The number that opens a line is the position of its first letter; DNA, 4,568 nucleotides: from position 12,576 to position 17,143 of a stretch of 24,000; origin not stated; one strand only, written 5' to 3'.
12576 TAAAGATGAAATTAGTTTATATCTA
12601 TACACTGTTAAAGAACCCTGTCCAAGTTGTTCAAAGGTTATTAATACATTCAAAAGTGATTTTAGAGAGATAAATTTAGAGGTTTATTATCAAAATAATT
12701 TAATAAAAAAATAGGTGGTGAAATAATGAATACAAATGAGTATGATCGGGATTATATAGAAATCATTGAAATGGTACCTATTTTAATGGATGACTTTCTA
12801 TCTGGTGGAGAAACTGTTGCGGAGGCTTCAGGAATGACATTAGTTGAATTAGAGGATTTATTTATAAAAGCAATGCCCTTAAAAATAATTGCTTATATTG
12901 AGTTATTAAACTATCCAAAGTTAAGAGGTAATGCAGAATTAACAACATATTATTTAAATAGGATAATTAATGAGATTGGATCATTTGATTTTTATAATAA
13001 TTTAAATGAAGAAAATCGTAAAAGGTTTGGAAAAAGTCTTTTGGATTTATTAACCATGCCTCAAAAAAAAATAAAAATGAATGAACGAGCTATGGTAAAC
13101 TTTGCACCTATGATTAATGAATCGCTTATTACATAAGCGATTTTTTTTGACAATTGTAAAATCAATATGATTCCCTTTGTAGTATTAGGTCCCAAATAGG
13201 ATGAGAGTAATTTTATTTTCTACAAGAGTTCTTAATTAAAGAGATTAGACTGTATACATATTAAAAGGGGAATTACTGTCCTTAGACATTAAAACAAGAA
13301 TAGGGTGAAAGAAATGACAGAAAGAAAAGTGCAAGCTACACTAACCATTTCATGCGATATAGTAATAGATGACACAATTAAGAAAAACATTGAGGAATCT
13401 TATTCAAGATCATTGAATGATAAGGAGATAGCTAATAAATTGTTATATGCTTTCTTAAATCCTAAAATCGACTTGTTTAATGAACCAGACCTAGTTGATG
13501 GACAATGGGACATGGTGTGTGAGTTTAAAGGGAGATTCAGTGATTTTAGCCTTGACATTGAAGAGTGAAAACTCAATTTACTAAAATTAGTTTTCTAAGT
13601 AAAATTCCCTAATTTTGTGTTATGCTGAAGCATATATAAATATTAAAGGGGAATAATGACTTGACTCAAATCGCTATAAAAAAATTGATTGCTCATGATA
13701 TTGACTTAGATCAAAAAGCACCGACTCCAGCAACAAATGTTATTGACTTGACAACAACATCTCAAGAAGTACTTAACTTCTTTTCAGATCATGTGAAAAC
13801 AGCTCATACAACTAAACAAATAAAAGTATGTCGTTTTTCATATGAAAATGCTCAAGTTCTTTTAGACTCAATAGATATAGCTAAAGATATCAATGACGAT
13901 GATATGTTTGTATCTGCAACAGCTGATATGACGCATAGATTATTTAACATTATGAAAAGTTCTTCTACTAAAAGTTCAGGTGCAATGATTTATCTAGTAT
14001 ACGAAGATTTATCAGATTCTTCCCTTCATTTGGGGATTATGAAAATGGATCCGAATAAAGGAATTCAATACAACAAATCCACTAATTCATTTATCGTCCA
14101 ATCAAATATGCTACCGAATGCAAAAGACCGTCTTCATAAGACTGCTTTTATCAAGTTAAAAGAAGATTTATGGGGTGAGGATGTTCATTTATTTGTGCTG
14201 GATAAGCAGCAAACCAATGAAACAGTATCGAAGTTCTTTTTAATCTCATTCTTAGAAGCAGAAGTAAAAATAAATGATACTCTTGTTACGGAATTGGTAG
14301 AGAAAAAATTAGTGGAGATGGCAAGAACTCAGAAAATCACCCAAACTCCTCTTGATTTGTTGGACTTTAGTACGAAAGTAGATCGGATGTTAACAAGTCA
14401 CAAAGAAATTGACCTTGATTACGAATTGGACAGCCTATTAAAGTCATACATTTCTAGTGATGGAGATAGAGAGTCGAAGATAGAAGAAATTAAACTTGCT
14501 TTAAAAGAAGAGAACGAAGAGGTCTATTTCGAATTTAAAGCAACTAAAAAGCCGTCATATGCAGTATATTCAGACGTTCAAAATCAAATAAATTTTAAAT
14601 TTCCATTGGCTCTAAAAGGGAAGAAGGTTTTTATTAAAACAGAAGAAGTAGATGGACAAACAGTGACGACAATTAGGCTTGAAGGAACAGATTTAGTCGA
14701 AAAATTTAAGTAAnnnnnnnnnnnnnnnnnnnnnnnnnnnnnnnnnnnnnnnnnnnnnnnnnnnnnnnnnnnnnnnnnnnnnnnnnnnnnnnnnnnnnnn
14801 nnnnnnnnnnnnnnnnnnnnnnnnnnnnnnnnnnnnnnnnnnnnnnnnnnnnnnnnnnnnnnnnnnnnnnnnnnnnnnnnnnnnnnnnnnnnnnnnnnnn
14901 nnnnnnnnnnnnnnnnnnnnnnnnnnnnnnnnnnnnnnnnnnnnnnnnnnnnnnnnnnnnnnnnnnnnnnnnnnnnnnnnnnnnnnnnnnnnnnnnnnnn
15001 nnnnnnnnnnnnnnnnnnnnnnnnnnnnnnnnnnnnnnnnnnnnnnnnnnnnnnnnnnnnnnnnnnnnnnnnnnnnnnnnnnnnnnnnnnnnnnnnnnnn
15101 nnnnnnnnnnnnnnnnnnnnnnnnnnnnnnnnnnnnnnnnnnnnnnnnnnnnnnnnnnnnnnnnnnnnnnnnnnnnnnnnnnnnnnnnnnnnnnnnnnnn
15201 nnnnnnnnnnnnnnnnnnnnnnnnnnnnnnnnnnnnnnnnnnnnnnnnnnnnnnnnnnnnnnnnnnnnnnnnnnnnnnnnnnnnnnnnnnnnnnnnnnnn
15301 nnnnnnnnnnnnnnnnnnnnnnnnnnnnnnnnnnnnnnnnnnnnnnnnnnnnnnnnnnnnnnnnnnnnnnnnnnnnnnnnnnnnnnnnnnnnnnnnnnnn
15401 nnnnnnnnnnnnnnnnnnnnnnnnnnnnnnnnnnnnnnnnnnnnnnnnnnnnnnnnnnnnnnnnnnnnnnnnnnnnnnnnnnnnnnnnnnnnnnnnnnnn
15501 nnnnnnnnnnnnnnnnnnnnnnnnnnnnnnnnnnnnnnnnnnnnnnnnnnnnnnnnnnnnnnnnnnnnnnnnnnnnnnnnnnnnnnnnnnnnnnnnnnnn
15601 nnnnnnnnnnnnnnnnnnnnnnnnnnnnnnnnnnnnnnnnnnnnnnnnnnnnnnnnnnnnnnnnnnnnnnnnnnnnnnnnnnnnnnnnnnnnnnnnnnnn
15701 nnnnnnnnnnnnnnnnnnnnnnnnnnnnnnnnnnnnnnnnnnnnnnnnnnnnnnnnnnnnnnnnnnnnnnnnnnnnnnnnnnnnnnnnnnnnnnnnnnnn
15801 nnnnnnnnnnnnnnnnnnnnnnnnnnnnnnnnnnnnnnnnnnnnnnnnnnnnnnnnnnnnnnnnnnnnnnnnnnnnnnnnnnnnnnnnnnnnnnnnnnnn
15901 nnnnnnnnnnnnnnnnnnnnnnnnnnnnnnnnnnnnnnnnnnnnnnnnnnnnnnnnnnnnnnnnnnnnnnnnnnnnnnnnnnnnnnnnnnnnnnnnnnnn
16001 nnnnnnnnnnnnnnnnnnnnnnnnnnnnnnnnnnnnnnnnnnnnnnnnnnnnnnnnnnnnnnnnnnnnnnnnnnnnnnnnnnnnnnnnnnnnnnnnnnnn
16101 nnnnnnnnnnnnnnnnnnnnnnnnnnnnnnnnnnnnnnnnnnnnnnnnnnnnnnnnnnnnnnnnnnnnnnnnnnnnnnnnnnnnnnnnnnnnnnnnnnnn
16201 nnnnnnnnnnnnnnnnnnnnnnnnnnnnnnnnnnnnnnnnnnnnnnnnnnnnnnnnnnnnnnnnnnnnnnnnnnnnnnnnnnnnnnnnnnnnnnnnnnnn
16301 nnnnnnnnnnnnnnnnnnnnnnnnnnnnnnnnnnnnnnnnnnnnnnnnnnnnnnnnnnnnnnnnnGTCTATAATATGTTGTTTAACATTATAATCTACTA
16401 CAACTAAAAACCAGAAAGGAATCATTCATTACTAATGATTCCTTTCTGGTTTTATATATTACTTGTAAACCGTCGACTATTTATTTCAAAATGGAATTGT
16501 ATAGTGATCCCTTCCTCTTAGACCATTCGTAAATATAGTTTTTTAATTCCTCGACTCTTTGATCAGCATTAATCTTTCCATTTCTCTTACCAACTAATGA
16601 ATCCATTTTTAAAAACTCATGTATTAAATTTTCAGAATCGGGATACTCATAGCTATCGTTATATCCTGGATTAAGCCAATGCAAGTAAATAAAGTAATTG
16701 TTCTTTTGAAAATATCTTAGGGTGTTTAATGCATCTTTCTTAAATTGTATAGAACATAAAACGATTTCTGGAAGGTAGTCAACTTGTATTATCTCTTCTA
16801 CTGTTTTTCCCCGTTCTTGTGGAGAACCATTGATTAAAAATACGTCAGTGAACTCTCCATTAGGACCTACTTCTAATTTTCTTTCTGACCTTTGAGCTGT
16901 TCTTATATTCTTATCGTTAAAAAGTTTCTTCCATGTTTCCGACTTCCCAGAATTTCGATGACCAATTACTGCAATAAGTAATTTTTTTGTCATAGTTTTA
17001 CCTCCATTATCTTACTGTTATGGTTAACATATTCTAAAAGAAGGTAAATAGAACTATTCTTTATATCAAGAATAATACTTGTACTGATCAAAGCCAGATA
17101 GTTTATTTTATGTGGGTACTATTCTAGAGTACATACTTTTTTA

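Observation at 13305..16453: Candidate undescribed system: small acidic protein, then an NdpA/YejK-like DNA-binding protein translationally coupled to a 550-aa coiled-coil/3-TM protein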

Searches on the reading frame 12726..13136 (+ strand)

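Call 3: search_protein_families(library=pfam, proteins=[window:12726-13136:+], max_evalue=1)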
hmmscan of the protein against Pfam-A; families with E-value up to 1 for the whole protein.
window:12726-13136:+ (136 aa): 1 family
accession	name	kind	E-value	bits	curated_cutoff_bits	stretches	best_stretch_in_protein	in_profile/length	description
PF09123.17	DUF1931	-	0.031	14.9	21.8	0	77-126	1-50/138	Domain of unknown function (DUF1931)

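Call 4: search_protein_families(library=padloc, proteins=[window:12726-13136:+], max_evalue=1)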
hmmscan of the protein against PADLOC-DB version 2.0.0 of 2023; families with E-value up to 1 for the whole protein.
window:12726-13136:+ (136 aa): 0 families

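Call 76: search_protein_families(library=ncbifam, proteins=[window:12726-13133:+], max_evalue=0.01)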
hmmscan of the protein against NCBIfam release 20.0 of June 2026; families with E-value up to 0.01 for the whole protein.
window:12726-13133:+ (136 aa): 0 families

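Call 77: search_protein_families(library=phrogs, proteins=[window:12726-13133:+], max_evalue=0.01)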
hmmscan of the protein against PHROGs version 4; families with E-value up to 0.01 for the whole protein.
window:12726-13133:+ (136 aa): 0 families

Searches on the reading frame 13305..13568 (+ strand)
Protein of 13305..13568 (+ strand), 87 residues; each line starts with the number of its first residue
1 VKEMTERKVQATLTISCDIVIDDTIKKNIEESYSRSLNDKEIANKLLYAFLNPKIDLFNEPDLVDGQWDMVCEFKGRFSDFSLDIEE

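Call 3: search_protein_families(library=pfam, proteins=[window:13305-13568:+], max_evalue=1)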
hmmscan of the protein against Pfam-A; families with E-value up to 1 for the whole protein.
window:13305-13568:+ (87 aa): 0 families

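Call 4: search_protein_families(library=padloc, proteins=[window:13305-13568:+], max_evalue=1)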
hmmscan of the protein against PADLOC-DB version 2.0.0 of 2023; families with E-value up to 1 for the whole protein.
window:13305-13568:+ (87 aa): 0 families

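Call 76: search_protein_families(library=ncbifam, proteins=[window:13314-13565:+], max_evalue=0.01)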
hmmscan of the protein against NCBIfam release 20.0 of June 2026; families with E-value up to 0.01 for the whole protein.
window:13314-13565:+ (84 aa): 0 families

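Call 77: search_protein_families(library=phrogs, proteins=[window:13314-13565:+], max_evalue=0.01)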
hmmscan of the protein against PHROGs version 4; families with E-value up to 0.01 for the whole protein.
window:13314-13565:+ (84 aa): 0 families

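Call 92: search_solved_structures(query=A2, max_evalue=1)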
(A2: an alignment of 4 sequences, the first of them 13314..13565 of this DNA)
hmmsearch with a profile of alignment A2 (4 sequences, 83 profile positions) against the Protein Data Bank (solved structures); distinct sequences matched with E-value up to 1: 10.
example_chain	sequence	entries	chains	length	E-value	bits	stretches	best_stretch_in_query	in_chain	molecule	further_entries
5tvl_A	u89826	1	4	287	0.093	16.1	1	15-43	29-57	Foldase protein PrsA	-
7s0y_A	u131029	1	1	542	0.36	14.2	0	15-36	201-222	Toxin B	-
2bvm_A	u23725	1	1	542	0.75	13.2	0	15-36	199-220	TOXIN B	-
2bvl_A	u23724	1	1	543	0.75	13.2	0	15-36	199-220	TOXIN B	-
7so7_A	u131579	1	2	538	0.76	13.2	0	15-36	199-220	Toxin B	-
8y2l_A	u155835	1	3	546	0.77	13.2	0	15-36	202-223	Glucosyltransferase TcdB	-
7so5_A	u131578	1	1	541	0.77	13.1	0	15-36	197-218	Toxin B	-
6oq8_A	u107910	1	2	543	0.78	13.1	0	15-36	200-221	Toxin B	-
10oh_A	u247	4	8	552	0.82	13.1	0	15-36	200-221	Toxin B | Glucosyltransferase TcdB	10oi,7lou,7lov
5uqm_A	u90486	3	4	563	0.88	13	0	15-36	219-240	Toxin B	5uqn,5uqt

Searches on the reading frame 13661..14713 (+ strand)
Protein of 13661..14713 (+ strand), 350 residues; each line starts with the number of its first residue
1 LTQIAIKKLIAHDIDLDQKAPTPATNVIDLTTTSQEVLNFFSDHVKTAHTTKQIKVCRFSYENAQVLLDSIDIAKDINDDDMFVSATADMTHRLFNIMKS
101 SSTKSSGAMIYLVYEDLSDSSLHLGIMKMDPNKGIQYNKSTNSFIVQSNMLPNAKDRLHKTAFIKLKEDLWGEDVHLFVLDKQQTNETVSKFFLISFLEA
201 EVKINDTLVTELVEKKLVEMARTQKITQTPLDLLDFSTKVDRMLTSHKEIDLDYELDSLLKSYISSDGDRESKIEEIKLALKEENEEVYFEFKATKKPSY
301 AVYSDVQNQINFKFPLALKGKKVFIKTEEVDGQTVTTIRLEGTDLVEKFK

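Call 3: search_protein_families(library=pfam, proteins=[window:13661-14713:+], max_evalue=1)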
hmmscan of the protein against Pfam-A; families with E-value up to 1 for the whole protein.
window:13661-14713:+ (350 aa): 3 families
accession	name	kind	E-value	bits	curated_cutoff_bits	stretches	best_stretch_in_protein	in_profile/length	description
PF04245.18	NA37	-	4.7e-16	59.5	24.6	1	10-296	1-277/325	37-kD nucleoid-associated bacterial protein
PF00410.24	Ribosomal_S8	-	0.13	12.7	24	0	263-308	41-87/126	Ribosomal protein S8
PF00361.26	Proton_antipo_M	-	0.15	11.7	21.5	1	93-134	20-61/294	NADH:quinone oxidoreductase/Mrp antiporter, TM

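Call 4: search_protein_families(library=padloc, proteins=[window:13661-14713:+], max_evalue=1)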
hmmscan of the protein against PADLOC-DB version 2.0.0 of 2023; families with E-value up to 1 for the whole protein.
window:13661-14713:+ (350 aa): 0 families

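Call 12: find_homologous_proteins(query=window:13661-14713:+)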
Query window:13661-14713:+ (350 aa): 9 proteins with E <= 0.001 among 2854 candidates.
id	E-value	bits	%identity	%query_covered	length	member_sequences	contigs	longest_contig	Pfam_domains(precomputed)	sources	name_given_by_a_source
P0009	1.4e-219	746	100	100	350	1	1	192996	PF04245.19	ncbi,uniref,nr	ncbi:nucleoid-associated protein [Bacillus suaedaesalsae]|uniref:Nucleoid-associated protein n=1 Tax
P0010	2.9e-189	646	86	100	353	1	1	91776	PF04245.19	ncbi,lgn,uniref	ncbi:nucleoid-associated protein [Bacillus sp. DJP31]|uniref:nucleoid-associated protein n=1 Tax=Bac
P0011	5.3e-174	596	79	100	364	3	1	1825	PF04245.19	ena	-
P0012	1.2e-168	578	78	99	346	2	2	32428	PF04245.19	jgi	jgi:hypothetical protein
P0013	9.8e-147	506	66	100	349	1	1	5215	PF04245.19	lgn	-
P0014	2.0e-96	341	49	100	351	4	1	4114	PF04245.19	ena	-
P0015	3.1e-95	337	47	100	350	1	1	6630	PF04245.19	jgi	jgi:37-kD nucleoid-associated bacterial protein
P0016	1.2e-79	286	45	91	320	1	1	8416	PF04245.19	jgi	jgi:hypothetical protein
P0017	1.1e-38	151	32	88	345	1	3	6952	PF04245.19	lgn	-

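Call 41: predict_structure(alignment_id=A4)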
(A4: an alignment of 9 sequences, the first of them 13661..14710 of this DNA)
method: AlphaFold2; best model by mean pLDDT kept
length: 350 residues; sequences in the alignment: 9
mean_pLDDT: 81.8   pTM: 0.72
mean pLDDT of the five models: 81.8, 78.3, 76.5, 76.2, 74.9
residues with pLDDT >= 90: 97; 70-90: 204; 50-70: 30; < 50: 19
segments of 3 or more residues with pLDDT < 50: 183-189, 343-350
pLDDT, mean of each block of 10 residues (from residue 1): 84 88 92 89 80 79 93 94 96 88 78 90 87 76 76 54 88 72 48 83 81 93 87 88 87 91 88 88 81 83 79 77 82 81 45
secondary structure, 60 per line:
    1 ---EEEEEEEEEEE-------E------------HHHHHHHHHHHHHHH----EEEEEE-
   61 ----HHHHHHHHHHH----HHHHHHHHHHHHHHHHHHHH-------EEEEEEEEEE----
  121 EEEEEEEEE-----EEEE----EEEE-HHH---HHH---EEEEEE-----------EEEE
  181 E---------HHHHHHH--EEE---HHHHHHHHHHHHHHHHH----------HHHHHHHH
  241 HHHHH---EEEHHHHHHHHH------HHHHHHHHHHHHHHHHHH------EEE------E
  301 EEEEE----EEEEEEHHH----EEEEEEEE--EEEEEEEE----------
elements in order: E4-14 H35-49 E54-59 H65-75 H80-99 E107-116 E121-129 E135-138 E143-146 E160-165 E177-181 H191-197 E200-202 H206-222 H233-245 E249-251 H252-260 H267-284 E291-293 E300-305 E310-315 E323-330 E333-340

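Call 46: fold_search(model_id=the predicted structure, library=pdb)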
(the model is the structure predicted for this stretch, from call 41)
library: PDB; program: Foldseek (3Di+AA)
matches with E <= 10: 153; with E <= 0.001: 1
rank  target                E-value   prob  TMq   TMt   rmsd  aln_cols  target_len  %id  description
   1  9be2                  6.1e-10  1.00  0.46  0.48  13.4       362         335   16  Structure of the E. coli nucleic associated protein, YejK (released 2024-05-15)
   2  9ebw_D                2.9e-01  0.04  0.10  0.09  22.7       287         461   10  Chimeric fluorescence biosensor formed from a lactate-binding protein and GFP, bound to lactate (released 2025-03-19)
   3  6ynx_G                6.7e-01  0.16  0.13  0.17   7.5       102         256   11  Cryo-EM structure of Tetrahymena thermophila mitochondrial ATP synthase - Fo-subcomplex (released 2020-09-30)
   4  5mqh                  6.7e-01  0.04  0.11  0.14  17.7       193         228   10  Structure of the Phosphatase Domain of the Cell Fate Determinant SpoIIE from Bacillus subtilis in a crystal form without (released 2017-05-31)
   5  5d2u                  9.8e-01  0.06  0.14  0.19  16.0       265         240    8  Crystal structure of tPphA Variant - H39A (released 2016-05-04)
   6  6rre_D                1.1e+00  0.03  0.13  0.11  20.2       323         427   11  SidD, deAMPylase from Legionella pneumophila (released 2020-10-07)
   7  9vvn                  1.1e+00  0.10  0.15  0.27  14.2       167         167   11  Crystal structure of computationally designed protein VTP-4 (released 2025-08-13)
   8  6x04_E                1.1e+00  0.04  0.10  0.10  16.2       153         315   11  Nup133 (aa55-481) from S. cerevisiae bound by VHH-SAN5 (released 2020-12-09)
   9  6x04_I                1.2e+00  0.03  0.10  0.10  16.4       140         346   11  Nup133 (aa55-481) from S. cerevisiae bound by VHH-SAN5 (released 2020-12-09)
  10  6rre_A                1.2e+00  0.02  0.12  0.11  20.1       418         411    9  SidD, deAMPylase from Legionella pneumophila (released 2020-10-07)
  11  7xzj_4                1.4e+00  0.08  0.08  0.11  12.6        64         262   17  Cryo-EM structure of TOC complex from Chlamydomonas reinhardtii. (released 2023-01-11)
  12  2j86_A                1.4e+00  0.03  0.13  0.17  15.0       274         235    8  Structural analysis of the PP2C Family Phosphatase tPphA of Thermosynechococcus elongatus (released 2007-11-06)
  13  6dt7_B                1.9e+00  0.04  0.09  0.08  18.2       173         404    8  Bacteriophage N4 RNA polymerase II and DNA complex (released 2018-07-11)
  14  5iti                  1.9e+00  0.03  0.14  0.19  17.4       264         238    9  A cynobacterial PP2C (tPphA) structure (released 2016-05-04)
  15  6x04_A                1.9e+00  0.03  0.09  0.09  16.0       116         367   12  Nup133 (aa55-481) from S. cerevisiae bound by VHH-SAN5 (released 2020-12-09)
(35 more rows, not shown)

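Call 76: search_protein_families(library=ncbifam, proteins=[window:13661-14710:+], max_evalue=0.01)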
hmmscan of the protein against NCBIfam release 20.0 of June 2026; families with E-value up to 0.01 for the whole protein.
window:13661-14710:+ (350 aa): 0 families

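Call 77: search_protein_families(library=phrogs, proteins=[window:13661-14710:+], max_evalue=0.01)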
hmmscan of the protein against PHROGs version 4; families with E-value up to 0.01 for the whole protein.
window:13661-14710:+ (350 aa): 0 families

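Call 94: search_solved_structures(query=A3, max_evalue=1)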
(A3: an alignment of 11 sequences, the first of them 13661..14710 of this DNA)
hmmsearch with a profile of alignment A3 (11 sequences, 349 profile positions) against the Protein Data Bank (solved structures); distinct sequences matched with E-value up to 1: 2.
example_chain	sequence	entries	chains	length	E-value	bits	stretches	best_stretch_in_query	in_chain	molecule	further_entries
9cvt_A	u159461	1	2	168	0.13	14.4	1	138-203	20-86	Histone doublet miniH2B-H2A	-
6l9j_A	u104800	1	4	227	0.48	12.5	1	245-288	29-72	SWI/SNF chromatin-remodeling complex subunit SNF5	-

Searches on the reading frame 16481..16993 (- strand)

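Call 3: search_protein_families(library=pfam, proteins=[window:16481-16993:-], max_evalue=1)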
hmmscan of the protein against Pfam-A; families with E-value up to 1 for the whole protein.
window:16481-16993:- (170 aa): 2 families
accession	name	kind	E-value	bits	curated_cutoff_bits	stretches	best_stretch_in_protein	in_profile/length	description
PF01926.29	MMR_HSR1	-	0.054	14.1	21.9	1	7-33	2-27/113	50S ribosome-binding GTPase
PF00009.33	GTP_EFTU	-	0.14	12.2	26.5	1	6-38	5-37/188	Elongation factor Tu GTP binding domain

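Call 4: search_protein_families(library=padloc, proteins=[window:16481-16993:-], max_evalue=1)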
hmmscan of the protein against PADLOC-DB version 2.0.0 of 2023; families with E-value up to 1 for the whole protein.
window:16481-16993:- (170 aa): 0 families

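Call 76: search_protein_families(library=ncbifam, proteins=[window:16481-16990:-], max_evalue=0.01)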
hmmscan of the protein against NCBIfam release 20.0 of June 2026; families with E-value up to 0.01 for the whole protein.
window:16481-16990:- (169 aa): 0 families

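Call 77: search_protein_families(library=phrogs, proteins=[window:16481-16990:-], max_evalue=0.01)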
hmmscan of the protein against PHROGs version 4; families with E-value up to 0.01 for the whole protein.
window:16481-16990:- (169 aa): 0 families
